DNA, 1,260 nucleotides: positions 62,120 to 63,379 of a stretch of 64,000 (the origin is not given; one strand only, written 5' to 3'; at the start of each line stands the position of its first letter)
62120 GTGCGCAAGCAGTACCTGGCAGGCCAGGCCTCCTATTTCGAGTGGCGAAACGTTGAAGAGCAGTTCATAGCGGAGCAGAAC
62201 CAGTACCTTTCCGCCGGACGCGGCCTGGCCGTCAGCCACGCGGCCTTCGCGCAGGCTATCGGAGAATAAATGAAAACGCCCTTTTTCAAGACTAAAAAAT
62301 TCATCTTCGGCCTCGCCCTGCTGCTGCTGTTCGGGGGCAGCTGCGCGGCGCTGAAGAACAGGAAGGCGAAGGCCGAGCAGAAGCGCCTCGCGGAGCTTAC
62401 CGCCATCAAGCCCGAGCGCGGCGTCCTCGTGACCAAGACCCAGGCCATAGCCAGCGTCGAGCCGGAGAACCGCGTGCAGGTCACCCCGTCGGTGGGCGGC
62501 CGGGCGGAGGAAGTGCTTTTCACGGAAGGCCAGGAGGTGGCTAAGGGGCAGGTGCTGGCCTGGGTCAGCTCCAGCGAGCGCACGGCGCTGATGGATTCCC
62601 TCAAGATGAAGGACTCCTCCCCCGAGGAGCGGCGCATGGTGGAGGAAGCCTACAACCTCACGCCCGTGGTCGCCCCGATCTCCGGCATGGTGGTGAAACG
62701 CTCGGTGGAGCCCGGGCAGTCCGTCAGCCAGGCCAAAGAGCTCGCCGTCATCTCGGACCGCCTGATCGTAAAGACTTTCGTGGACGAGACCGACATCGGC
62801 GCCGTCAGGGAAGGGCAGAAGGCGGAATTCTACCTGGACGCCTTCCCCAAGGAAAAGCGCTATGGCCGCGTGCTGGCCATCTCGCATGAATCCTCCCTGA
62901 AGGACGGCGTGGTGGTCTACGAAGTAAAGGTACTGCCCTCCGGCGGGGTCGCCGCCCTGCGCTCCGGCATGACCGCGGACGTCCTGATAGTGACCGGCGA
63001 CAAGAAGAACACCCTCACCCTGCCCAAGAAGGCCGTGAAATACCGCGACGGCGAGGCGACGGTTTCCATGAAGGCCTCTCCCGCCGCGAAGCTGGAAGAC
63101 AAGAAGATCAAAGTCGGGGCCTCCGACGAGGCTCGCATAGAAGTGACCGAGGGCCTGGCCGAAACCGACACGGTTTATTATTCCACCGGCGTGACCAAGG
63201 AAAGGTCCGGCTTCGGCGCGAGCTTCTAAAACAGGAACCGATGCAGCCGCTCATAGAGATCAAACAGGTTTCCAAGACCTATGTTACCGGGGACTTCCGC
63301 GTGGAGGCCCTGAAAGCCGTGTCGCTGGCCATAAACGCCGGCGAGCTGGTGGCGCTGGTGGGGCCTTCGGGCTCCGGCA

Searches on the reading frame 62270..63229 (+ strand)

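Call 90: search_protein_families(library=pfam, proteins=[window:62270-63229:+], max_evalue=0.00001)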
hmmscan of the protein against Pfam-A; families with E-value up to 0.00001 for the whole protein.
window:62270-63229:+ (319 aa): 2 families
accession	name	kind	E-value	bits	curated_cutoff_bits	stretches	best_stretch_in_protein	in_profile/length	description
PF13437.12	HlyD_3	-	1.2e-16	61.7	22.2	1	133-224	2-96/106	HlyD family secretion protein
PF16576.10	HlyD_D23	-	2.3e-16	60.2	30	1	108-206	86-186/214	Barrel-sandwich domain of CusB or HlyD membrane-fusion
